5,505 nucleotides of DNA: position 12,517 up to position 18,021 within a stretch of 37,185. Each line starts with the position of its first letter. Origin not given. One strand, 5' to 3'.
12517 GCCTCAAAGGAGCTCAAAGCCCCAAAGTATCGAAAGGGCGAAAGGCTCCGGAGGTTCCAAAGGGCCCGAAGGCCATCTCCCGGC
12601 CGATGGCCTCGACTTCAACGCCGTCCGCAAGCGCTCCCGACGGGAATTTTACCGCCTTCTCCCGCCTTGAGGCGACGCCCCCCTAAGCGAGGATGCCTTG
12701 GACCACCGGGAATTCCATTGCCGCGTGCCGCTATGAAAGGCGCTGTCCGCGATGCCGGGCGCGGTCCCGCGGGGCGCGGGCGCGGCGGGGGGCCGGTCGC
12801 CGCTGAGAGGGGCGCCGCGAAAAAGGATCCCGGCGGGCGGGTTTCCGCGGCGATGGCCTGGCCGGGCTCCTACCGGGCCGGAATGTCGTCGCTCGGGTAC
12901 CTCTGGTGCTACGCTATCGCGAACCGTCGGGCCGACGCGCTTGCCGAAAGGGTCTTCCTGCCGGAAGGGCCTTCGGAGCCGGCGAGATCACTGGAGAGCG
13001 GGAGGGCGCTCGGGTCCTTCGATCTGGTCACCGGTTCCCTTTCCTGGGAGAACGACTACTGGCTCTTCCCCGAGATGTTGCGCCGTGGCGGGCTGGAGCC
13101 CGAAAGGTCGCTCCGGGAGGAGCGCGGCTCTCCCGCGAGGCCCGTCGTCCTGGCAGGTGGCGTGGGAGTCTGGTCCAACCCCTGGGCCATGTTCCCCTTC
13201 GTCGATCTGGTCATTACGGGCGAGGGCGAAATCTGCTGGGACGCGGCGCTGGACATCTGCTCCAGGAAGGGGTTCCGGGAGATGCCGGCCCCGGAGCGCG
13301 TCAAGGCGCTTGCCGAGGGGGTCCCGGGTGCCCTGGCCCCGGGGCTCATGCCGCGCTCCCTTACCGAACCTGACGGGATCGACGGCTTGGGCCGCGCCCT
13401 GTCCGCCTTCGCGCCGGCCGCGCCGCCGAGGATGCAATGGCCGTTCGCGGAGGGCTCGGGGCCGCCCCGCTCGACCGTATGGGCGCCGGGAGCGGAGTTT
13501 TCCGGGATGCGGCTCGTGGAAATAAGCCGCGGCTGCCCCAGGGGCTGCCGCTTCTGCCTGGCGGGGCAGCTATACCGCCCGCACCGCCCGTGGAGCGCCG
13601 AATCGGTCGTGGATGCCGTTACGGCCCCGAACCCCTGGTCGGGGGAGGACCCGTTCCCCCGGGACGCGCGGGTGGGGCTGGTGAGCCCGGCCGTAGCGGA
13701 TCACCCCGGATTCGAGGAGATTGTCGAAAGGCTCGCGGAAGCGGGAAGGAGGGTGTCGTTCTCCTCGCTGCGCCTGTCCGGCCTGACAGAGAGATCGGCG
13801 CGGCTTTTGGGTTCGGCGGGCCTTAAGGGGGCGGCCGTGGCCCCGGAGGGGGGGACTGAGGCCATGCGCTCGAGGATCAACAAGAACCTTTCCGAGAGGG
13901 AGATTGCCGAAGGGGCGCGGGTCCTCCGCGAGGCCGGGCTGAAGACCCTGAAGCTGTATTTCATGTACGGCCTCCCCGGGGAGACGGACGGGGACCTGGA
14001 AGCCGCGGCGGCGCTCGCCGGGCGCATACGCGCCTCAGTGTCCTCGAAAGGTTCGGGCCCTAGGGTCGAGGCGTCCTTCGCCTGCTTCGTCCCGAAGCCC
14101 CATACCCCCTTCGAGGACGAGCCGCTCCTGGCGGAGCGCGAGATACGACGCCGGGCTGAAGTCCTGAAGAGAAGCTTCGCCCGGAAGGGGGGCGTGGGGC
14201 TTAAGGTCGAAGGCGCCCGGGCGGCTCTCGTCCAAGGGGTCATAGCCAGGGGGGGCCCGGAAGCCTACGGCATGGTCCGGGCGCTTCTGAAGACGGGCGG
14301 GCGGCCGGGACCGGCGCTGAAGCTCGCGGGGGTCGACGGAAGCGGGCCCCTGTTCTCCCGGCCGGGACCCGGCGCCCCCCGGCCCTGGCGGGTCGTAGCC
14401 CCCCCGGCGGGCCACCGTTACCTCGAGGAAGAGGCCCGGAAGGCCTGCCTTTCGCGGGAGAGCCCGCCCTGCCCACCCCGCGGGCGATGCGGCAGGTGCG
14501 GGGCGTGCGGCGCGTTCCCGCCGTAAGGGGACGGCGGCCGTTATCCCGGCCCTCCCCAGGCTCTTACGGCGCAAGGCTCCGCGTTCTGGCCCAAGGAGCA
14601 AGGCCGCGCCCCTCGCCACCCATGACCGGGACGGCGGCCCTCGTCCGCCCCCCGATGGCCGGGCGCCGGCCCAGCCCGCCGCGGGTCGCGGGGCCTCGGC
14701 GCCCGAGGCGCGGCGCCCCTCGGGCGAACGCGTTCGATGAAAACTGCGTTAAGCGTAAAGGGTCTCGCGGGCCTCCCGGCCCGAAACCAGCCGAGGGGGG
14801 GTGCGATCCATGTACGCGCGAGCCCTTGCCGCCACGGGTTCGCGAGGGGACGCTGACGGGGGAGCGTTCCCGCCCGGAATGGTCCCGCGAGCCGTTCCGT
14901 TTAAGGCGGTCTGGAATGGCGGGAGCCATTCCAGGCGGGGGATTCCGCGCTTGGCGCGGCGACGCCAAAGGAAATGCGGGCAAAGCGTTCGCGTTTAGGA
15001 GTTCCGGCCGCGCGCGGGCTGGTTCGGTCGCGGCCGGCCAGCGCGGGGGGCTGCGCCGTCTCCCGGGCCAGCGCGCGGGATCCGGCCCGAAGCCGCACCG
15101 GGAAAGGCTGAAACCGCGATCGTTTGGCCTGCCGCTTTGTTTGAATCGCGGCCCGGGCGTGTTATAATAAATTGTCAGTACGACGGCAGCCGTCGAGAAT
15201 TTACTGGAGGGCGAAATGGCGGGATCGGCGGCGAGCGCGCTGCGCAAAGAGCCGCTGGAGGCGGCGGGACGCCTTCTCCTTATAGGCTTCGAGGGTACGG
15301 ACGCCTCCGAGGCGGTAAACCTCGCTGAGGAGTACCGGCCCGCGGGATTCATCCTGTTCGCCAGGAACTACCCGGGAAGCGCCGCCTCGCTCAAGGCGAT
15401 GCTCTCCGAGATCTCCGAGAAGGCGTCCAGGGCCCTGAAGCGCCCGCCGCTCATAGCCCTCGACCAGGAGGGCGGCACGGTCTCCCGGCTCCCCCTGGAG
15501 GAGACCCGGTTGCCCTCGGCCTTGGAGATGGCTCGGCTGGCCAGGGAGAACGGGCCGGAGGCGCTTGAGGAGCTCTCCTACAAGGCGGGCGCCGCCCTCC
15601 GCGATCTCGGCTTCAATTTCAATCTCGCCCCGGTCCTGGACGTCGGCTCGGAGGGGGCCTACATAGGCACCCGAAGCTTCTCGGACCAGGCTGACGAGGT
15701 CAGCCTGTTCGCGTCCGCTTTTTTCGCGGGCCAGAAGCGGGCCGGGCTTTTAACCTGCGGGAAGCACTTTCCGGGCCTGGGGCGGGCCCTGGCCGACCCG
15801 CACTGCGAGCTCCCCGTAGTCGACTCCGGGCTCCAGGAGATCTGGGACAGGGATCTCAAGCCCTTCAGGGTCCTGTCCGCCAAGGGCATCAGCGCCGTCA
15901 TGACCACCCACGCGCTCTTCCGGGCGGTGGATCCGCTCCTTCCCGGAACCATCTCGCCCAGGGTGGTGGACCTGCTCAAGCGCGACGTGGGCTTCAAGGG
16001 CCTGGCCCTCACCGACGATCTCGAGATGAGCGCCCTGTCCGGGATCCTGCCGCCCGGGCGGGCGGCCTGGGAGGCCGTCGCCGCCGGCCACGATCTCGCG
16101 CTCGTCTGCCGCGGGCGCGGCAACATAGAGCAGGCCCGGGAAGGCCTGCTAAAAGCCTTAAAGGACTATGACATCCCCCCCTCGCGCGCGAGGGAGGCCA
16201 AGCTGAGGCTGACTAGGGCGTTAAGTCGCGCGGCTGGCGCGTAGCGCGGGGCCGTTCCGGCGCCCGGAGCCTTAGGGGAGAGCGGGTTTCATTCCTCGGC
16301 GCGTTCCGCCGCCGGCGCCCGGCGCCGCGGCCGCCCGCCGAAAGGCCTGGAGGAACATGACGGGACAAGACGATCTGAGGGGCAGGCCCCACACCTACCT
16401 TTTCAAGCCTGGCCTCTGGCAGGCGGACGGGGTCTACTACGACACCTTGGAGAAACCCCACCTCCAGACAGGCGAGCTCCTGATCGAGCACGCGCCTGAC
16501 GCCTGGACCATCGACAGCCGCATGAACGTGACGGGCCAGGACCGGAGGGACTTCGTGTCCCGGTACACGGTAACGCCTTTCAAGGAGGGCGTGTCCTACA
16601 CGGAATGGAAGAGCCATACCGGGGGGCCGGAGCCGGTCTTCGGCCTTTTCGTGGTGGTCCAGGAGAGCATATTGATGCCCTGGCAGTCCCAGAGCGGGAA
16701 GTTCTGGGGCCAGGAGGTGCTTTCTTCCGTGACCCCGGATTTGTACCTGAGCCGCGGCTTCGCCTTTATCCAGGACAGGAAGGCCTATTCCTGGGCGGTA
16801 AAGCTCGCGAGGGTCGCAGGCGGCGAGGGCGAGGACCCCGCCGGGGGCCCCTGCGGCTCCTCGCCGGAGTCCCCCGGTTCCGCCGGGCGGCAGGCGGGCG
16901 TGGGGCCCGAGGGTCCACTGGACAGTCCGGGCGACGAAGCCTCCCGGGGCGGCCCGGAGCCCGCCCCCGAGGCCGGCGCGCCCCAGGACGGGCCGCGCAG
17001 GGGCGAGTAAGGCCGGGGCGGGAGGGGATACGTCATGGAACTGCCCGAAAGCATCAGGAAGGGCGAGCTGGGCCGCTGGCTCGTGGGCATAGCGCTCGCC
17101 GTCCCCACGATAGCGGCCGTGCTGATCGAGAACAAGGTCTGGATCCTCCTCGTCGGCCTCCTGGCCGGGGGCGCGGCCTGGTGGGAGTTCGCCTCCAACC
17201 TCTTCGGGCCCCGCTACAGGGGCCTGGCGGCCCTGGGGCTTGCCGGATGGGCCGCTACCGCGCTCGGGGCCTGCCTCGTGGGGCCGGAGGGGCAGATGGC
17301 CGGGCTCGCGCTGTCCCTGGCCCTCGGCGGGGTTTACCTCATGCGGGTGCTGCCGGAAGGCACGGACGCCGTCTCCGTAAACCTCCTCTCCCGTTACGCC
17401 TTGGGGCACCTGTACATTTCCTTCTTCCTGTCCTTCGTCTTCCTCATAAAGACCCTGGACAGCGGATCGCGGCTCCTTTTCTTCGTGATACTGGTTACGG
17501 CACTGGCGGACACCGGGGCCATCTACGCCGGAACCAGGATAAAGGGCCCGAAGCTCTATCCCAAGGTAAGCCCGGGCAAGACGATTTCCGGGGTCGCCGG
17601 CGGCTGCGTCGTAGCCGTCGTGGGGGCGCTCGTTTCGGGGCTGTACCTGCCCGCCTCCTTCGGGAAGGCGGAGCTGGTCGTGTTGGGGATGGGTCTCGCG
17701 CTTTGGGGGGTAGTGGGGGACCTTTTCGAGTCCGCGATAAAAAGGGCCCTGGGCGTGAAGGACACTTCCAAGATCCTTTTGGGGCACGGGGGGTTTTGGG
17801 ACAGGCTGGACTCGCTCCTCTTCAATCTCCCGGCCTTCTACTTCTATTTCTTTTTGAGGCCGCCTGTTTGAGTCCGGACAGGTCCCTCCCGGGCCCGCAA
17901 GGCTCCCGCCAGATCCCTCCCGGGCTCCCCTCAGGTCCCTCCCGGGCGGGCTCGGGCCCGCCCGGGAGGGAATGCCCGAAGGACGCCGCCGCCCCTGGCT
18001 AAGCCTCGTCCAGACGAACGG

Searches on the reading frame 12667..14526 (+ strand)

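Call 37: search_protein_families(library=pfam, proteins=[window:12667-14526:+], max_evalue=0.00001)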
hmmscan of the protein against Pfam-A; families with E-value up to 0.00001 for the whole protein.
window:12667-14526:+ (619 aa): 2 families
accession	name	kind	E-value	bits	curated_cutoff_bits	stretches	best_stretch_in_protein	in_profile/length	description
PF19864.5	Radical_SAM_N2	-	4.9e-20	71.9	29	1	79-216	3-143/151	Radical SAM proteins, N-terminal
PF04055.27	Radical_SAM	-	5.6e-17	62.8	29.5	1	284-450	1-165/166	Radical SAM superfamily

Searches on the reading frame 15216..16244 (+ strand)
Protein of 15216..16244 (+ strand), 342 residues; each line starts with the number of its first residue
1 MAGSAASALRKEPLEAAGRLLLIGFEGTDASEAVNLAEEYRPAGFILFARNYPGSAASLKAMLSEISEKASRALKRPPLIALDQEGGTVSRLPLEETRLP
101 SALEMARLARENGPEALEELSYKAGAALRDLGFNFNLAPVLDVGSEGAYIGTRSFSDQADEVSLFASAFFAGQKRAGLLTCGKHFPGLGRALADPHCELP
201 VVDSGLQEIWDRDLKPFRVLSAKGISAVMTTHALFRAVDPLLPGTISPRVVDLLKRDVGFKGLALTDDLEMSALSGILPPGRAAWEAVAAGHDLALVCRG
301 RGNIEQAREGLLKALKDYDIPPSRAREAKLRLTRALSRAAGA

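Call 37: search_protein_families(library=pfam, proteins=[window:15216-16244:+], max_evalue=0.00001)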
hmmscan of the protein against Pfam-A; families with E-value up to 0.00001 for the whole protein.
window:15216-16244:+ (342 aa): 1 family
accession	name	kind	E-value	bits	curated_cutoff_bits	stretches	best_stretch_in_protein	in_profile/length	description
PF00933.27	Glyco_hydro_3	-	3.7e-52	178.2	27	1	23-334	12-315/316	Glycosyl hydrolase family 3 N terminal domain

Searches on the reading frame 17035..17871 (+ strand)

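Call 37: search_protein_families(library=pfam, proteins=[window:17035-17871:+], max_evalue=0.00001)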
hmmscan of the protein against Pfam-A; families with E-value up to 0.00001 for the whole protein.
window:17035-17871:+ (278 aa): 1 family
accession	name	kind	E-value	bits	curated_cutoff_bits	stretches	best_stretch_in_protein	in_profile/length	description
PF01148.25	CTP_transf_1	-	2.6e-43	149.2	24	1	14-273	3-262/264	Cytidylyltransferase family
